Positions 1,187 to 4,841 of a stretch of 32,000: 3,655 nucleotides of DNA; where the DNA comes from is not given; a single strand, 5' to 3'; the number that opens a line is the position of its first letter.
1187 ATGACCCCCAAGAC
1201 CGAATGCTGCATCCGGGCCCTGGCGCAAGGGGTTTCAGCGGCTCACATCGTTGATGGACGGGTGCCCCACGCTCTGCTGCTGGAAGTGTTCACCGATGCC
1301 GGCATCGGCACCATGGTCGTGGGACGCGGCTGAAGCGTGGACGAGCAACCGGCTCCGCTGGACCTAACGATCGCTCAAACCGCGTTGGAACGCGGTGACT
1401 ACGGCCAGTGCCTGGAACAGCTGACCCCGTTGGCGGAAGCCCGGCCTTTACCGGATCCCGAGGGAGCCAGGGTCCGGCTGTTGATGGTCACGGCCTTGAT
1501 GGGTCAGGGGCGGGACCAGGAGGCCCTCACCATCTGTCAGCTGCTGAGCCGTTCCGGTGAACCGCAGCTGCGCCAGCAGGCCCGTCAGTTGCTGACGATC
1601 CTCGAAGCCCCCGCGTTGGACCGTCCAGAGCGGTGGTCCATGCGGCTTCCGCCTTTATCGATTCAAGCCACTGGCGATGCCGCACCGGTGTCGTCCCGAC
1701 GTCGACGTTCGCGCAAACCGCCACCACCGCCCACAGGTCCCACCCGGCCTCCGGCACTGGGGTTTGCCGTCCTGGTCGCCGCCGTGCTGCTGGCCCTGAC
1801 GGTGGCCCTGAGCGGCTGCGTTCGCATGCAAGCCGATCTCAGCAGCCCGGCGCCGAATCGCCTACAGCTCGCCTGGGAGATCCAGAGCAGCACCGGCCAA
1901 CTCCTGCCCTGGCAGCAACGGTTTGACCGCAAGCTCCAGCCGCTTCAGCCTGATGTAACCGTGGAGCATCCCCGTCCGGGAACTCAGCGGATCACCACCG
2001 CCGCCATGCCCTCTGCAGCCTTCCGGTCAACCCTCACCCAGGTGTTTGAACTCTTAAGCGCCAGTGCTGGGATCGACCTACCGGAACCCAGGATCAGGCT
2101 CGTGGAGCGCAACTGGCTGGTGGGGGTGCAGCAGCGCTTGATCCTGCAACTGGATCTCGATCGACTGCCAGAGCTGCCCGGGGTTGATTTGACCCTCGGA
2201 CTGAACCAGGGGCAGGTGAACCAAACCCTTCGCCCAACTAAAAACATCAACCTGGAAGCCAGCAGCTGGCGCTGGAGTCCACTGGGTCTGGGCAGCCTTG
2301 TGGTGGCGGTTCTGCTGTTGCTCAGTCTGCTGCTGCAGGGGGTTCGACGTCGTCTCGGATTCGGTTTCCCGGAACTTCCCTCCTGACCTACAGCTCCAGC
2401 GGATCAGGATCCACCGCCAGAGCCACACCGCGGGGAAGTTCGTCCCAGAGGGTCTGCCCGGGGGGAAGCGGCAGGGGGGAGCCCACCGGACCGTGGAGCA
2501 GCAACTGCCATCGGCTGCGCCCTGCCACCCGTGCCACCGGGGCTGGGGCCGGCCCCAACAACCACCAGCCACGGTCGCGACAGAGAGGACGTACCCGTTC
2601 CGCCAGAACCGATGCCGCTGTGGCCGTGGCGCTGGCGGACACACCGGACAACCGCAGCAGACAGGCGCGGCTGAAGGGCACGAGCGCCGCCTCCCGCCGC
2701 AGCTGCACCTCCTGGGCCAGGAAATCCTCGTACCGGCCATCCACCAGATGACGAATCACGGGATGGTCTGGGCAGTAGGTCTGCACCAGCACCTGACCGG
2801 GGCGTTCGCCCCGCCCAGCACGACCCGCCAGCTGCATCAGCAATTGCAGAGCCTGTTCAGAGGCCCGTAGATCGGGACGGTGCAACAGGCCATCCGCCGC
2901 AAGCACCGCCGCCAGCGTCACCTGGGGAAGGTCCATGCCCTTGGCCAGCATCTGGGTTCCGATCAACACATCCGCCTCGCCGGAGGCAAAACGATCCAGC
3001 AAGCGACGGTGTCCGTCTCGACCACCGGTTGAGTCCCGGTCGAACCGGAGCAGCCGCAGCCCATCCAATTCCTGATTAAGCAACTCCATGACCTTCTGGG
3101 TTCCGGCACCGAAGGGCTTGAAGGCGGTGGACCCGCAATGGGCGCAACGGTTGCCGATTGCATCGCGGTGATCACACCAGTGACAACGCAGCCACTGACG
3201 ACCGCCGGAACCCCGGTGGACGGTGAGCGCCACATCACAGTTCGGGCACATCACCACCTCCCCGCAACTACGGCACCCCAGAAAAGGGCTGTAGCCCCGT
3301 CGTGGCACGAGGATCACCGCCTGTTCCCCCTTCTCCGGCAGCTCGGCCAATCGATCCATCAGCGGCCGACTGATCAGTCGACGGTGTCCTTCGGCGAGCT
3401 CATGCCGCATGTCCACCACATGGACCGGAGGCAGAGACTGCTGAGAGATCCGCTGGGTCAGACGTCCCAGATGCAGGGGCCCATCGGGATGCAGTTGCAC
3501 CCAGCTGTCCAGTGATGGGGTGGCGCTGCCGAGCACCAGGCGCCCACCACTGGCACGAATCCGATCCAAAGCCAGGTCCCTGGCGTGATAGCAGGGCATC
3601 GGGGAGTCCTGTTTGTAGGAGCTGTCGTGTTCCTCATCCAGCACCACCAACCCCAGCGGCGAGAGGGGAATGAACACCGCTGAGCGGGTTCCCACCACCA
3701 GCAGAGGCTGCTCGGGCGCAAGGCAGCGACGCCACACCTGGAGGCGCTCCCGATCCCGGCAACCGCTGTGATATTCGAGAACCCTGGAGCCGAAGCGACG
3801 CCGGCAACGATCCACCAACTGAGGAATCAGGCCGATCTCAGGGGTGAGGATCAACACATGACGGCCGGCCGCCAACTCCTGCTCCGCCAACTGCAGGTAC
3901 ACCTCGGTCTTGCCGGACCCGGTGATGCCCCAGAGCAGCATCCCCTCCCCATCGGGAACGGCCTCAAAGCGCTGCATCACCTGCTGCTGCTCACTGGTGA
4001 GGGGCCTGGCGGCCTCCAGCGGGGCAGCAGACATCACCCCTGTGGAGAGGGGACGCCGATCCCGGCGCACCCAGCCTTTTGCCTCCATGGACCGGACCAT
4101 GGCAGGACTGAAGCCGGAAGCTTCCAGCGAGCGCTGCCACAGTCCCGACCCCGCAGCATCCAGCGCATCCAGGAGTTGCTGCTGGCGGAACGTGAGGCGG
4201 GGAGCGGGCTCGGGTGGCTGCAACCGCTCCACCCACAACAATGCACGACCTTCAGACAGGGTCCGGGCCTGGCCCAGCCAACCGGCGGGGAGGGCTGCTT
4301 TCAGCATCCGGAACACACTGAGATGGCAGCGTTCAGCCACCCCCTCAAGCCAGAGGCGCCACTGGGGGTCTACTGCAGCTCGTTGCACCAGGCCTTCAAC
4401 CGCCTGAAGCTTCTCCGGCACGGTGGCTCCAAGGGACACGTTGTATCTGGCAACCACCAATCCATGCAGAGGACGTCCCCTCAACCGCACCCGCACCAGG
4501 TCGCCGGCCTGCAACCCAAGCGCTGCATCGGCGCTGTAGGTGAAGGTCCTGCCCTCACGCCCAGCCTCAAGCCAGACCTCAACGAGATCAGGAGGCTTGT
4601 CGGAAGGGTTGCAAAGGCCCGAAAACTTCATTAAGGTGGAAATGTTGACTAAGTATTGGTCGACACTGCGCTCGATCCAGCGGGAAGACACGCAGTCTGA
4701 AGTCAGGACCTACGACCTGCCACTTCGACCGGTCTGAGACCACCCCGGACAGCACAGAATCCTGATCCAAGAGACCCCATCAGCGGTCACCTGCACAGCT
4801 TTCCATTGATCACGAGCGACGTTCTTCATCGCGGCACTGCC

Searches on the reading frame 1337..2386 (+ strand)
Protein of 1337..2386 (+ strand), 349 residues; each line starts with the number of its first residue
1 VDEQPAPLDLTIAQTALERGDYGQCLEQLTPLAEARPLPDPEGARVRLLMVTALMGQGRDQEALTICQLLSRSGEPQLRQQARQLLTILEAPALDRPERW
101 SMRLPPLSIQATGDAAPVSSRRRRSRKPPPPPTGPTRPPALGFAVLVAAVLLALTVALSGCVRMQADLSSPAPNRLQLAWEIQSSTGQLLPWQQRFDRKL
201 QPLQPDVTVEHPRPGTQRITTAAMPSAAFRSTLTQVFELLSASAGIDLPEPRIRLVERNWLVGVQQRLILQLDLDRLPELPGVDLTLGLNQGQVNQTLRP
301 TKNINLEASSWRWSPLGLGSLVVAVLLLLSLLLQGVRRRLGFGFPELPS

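Call 5: search_protein_families(library=pfam, proteins=[window:1337-2386:+], max_evalue=0.01)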
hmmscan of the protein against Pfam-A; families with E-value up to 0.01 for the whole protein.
window:1337-2386:+ (349 aa): 3 families
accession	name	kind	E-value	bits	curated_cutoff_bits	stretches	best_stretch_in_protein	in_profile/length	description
PF11353.13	DUF3153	-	2.7e-26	92.9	21.4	1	167-338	2-189/191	Protein of unknown function (DUF3153)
PF14559.12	TPR_19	-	0.00076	20.2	25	1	16-75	1-56/68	Tetratricopeptide repeat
PF13432.12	TPR_16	-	0.0068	17.3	32.7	0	10-69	1-56/65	Tetratricopeptide repeat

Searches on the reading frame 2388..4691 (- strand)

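Call 5: search_protein_families(library=pfam, proteins=[window:2388-4691:-], max_evalue=0.01)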
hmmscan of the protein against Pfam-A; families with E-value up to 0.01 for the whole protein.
window:2388-4691:- (767 aa): 7 families
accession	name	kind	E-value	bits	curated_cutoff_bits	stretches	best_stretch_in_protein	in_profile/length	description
PF00270.35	DEAD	-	1.2e-15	58.1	26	1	233-393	2-161/167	DEAD/DEAH box helicase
PF18074.6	PriA_C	-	3.2e-12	47.5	26.9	1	672-764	1-95/95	Primosomal protein N C-terminal domain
PF00271.37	Helicase_C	-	5.3e-09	36.8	23.5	1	558-627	51-108/110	Helicase conserved C-terminal domain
PF04851.21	ResIII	-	6.3e-09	36.4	22.5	1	231-361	4-141/164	Type III restriction enzyme, res subunit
PF17764.6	PriA_3primeBD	-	8.5e-08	32.4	22.7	1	48-135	10-96/96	3'DNA-binding domain (3'BD)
PF18319.7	Zn_ribbon_PriA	-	9.1e-08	32.4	26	1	482-509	1-25/27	PriA DNA helicase Cys-rich region (CRR) domain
PF13191.12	AAA_16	-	0.0059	17.5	32.6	0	234-280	8-62/167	AAA ATPase domain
